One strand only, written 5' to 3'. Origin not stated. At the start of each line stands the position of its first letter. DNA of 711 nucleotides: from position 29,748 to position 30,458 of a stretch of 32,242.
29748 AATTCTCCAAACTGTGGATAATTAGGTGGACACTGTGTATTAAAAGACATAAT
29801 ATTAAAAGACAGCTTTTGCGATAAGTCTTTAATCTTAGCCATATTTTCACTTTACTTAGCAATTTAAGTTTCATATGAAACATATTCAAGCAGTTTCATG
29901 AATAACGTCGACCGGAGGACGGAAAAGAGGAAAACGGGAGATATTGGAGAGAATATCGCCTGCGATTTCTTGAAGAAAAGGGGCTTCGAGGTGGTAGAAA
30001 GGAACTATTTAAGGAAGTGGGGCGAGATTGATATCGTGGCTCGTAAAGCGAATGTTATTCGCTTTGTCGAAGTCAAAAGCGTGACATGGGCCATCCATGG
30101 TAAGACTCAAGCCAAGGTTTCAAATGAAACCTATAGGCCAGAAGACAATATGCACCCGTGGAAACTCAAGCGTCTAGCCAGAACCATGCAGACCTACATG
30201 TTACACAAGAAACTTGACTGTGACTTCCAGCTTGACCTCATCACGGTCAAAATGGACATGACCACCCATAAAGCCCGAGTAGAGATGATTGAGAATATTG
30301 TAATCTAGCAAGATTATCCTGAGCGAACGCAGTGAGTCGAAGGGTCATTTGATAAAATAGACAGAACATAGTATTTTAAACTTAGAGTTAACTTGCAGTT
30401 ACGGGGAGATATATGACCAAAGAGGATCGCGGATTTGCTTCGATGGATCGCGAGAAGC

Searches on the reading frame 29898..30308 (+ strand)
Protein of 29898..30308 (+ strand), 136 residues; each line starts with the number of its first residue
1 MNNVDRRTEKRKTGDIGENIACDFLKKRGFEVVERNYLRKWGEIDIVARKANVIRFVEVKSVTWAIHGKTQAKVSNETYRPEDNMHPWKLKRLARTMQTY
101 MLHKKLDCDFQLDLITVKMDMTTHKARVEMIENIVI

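Call 43: search_protein_families(library=pfam, proteins=[window:29898-30308:+], max_evalue=0.01)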
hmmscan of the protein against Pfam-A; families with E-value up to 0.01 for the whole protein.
window:29898-30308:+ (136 aa): 2 families
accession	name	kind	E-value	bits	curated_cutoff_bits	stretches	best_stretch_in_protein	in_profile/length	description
PF02021.23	UPF0102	-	7.1e-18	65.2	23.6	1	17-117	1-80/80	Uncharacterised protein family UPF0102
PF08378.17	NERD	-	0.00019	22.3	22.1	1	14-74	2-68/111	Nuclease-related domain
